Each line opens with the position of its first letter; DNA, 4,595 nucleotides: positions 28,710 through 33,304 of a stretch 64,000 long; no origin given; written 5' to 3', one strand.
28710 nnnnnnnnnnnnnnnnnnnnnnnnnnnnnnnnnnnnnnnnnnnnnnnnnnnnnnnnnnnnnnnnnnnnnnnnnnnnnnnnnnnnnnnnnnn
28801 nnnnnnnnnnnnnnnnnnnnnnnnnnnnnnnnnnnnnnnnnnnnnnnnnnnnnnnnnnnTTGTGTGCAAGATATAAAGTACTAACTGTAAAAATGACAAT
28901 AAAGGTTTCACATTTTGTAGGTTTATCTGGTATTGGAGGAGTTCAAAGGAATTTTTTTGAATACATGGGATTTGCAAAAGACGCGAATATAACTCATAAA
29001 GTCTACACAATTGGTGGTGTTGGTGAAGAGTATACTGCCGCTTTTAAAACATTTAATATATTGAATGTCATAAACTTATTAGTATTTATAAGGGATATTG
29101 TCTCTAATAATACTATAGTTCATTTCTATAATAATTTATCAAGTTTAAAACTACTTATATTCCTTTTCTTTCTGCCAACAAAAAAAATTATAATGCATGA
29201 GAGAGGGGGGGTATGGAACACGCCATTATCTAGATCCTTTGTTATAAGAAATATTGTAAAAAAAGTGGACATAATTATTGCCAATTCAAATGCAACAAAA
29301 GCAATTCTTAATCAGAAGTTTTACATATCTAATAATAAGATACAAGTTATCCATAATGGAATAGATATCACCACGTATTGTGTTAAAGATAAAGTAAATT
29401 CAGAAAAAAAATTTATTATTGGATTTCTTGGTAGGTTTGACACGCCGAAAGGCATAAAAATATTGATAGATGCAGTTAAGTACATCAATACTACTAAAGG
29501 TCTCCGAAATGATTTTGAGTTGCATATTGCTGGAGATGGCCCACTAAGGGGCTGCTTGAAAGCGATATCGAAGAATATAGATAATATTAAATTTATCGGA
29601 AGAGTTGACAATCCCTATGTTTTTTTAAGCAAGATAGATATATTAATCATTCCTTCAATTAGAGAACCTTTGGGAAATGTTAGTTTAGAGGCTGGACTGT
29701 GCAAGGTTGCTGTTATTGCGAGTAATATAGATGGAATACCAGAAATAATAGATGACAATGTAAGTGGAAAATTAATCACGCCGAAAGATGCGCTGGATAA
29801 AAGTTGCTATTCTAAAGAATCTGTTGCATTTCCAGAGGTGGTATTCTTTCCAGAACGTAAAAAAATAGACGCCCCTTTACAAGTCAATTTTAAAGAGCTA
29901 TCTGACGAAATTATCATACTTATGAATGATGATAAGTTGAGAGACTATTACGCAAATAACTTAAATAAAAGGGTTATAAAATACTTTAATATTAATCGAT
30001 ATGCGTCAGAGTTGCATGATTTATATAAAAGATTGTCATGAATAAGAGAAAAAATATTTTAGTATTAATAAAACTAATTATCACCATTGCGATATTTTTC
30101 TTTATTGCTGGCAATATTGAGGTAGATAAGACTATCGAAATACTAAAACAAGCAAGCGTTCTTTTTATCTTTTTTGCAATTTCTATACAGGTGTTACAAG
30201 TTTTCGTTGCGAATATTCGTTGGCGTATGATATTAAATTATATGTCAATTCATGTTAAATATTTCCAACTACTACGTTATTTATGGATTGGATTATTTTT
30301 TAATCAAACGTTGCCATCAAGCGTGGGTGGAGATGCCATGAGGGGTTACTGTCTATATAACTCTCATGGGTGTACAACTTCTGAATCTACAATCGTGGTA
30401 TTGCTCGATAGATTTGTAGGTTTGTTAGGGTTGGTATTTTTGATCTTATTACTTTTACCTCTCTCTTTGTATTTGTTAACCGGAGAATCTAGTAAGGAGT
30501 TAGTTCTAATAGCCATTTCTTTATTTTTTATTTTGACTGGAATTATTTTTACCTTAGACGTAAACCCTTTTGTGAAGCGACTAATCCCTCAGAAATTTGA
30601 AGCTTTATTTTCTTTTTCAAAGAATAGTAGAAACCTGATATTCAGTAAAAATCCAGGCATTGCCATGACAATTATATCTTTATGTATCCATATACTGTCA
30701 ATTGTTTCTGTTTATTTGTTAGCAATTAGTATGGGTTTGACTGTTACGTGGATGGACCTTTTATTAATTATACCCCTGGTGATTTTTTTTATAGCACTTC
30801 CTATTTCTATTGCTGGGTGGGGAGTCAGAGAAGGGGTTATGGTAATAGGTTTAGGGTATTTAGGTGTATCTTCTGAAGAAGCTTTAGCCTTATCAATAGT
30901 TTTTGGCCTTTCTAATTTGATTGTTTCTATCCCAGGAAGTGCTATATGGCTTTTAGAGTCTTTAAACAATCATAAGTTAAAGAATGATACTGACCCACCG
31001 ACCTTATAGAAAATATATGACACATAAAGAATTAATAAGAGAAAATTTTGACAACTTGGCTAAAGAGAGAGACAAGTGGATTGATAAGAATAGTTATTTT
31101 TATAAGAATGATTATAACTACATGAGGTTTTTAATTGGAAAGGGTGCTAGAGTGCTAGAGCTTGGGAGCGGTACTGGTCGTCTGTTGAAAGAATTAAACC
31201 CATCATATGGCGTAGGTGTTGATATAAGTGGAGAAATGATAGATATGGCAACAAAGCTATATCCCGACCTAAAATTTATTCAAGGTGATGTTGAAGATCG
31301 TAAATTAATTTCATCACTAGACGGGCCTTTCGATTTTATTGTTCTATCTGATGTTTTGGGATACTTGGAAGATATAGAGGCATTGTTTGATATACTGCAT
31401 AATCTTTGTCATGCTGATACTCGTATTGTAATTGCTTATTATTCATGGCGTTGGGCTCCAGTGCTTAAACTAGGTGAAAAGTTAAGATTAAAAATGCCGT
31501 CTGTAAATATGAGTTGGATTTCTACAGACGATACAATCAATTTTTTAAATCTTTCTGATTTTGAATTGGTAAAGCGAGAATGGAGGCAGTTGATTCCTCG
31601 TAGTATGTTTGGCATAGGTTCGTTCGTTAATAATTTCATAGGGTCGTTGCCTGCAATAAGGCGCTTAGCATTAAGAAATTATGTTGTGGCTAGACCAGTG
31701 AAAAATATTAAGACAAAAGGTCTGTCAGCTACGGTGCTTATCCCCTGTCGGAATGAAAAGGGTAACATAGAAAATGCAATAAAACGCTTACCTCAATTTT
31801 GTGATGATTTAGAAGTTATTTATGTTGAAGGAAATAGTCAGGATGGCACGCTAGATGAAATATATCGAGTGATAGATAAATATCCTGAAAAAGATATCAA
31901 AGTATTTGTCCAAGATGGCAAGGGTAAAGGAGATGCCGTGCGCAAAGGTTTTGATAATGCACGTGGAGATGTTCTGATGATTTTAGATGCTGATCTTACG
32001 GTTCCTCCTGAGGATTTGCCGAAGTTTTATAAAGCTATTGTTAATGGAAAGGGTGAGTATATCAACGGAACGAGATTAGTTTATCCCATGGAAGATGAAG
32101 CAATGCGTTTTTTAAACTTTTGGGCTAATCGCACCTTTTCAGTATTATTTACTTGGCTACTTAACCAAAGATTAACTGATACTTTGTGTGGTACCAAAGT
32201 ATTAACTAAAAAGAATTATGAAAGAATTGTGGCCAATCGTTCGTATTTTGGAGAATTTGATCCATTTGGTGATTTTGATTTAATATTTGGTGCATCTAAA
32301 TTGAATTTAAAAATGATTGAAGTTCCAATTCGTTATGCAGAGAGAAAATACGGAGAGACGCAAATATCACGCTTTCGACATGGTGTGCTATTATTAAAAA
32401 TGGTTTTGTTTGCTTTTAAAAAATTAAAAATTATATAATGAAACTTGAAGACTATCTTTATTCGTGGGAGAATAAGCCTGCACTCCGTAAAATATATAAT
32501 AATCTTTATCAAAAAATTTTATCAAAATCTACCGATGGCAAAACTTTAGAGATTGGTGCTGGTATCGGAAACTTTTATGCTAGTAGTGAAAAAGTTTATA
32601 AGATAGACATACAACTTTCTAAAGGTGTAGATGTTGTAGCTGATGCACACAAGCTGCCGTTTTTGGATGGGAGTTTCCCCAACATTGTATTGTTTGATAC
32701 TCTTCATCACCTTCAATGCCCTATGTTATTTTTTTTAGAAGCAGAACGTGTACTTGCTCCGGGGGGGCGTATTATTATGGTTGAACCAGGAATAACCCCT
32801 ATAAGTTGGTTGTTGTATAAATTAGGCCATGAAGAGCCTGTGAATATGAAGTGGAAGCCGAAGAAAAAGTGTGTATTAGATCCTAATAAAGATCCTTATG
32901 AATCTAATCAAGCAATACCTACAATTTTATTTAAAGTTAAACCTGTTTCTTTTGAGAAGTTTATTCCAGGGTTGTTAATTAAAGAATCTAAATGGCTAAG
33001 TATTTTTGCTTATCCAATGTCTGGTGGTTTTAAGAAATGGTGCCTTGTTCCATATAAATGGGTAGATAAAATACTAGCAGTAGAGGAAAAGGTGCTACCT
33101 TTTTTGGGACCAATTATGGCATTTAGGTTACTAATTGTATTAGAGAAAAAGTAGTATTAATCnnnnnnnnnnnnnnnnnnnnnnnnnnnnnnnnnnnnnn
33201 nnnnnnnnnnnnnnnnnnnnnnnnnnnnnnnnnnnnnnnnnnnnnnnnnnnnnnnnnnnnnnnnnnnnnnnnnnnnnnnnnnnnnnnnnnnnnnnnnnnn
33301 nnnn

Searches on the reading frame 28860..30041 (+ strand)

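Call 17: search_protein_families(library=pfam, proteins=[window:28860-30041:+], max_evalue=0.001)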
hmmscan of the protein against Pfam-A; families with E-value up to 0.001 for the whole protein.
window:28860-30041:+ (393 aa): 4 families
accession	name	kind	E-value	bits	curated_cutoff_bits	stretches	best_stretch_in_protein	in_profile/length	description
PF00534.26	Glycos_transf_1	-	1.9e-28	99.6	26.4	1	179-311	10-145/172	Glycosyl transferases group 1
PF13692.12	Glyco_trans_1_4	-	1.1e-26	94.3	27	1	185-311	2-129/142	Glycosyl transferases group 1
PF13439.12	Glyco_transf_4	-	2.5e-08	34.6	28.5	1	125-170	123-168/170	Glycosyltransferase Family 4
PF20706.3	GT4-conflict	-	0.00065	19.2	26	0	160-306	173-329/385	Family 4 Glycosyltransferase in conflict systems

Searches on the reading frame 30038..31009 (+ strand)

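Call 17: search_protein_families(library=pfam, proteins=[window:30038-31009:+], max_evalue=0.001)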
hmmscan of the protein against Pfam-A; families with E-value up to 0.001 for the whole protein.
window:30038-31009:+ (323 aa): 1 family
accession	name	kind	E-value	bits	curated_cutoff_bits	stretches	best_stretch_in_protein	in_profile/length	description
PF03706.18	LPG_synthase_TM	-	1.8e-47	162.7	33.4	1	9-300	1-302/302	Lysylphosphatidylglycerol synthase TM region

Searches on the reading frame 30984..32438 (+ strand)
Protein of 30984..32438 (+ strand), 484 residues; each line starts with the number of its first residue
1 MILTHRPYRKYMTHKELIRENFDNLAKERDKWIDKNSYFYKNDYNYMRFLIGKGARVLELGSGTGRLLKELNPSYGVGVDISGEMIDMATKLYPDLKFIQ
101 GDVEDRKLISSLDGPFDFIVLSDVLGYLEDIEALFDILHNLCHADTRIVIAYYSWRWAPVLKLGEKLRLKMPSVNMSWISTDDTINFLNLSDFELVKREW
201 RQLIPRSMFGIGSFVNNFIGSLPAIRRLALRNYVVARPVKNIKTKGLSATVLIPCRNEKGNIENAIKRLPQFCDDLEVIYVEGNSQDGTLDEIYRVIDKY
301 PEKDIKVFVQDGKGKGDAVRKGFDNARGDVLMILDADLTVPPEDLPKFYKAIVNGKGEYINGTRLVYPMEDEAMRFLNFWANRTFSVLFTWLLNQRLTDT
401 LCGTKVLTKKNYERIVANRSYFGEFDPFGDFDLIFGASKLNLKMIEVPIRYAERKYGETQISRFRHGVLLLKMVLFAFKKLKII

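Call 17: search_protein_families(library=pfam, proteins=[window:30984-32438:+], max_evalue=0.001)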
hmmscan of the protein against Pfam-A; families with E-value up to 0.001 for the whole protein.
window:30984-32438:+ (484 aa): 10 families
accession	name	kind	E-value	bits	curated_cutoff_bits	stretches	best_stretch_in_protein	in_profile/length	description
PF00535.33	Glycos_transf_2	-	3.4e-23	82.8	23.3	1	250-379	1-130/168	Glycosyl transferase family 2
PF13489.12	Methyltransf_23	-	3.2e-17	63.2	27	1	44-196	11-162/164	Methyltransferase domain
PF13847.12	Methyltransf_31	-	1.3e-12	48.1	27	1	52-154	2-113/145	Methyltransferase domain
PF13649.12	Methyltransf_25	-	5e-12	46.8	27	1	57-141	1-92/97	Methyltransferase domain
PF08241.18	Methyltransf_11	-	3.3e-11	44.1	21.2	1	58-148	1-93/95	Methyltransferase domain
PF08242.18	Methyltransf_12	-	7.9e-10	39.8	30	1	58-146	1-96/98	Methyltransferase domain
PF07021.18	MetW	-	1.8e-09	37.9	21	1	42-199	2-157/193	Methionine biosynthesis protein MetW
PF10111.15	Glyco_tranf_2_2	-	2.3e-09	37.6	27.3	1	250-376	1-133/276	Glycosyltransferase like family 2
PF13641.12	Glyco_tranf_2_3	-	9.6e-07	29.5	27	1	250-350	4-109/230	Glycosyltransferase like family 2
PF10294.15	Methyltransf_16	-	0.00015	22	21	0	53-152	46-157/174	Lysine methyltransferase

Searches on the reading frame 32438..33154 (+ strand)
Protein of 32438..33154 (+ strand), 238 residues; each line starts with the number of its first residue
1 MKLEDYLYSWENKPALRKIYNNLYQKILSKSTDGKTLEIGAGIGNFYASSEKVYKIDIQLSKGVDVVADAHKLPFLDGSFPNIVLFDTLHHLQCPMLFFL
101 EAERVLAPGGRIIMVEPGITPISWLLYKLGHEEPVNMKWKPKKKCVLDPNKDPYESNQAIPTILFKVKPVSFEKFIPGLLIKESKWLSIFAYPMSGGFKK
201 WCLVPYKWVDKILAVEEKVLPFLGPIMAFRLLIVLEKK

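Call 62: search_protein_families(library=pfam, proteins=[window:32438-33154:+], max_evalue=0.001)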
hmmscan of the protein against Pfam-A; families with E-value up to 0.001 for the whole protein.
window:32438-33154:+ (238 aa): 5 families
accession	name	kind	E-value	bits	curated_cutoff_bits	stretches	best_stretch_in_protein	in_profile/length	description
PF08241.18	Methyltransf_11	-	9.6e-11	42.6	21.2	1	39-114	3-95/95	Methyltransferase domain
PF13489.12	Methyltransf_23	-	1.1e-05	25.7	27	1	25-118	14-120/164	Methyltransferase domain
PF13649.12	Methyltransf_25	-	2.1e-05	25.6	27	1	66-110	51-97/97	Methyltransferase domain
PF13847.12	Methyltransf_31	-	6.9e-05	23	27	1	67-121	60-114/145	Methyltransferase domain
PF08242.18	Methyltransf_12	-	0.00091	20.4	30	0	73-112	61-98/98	Methyltransferase domain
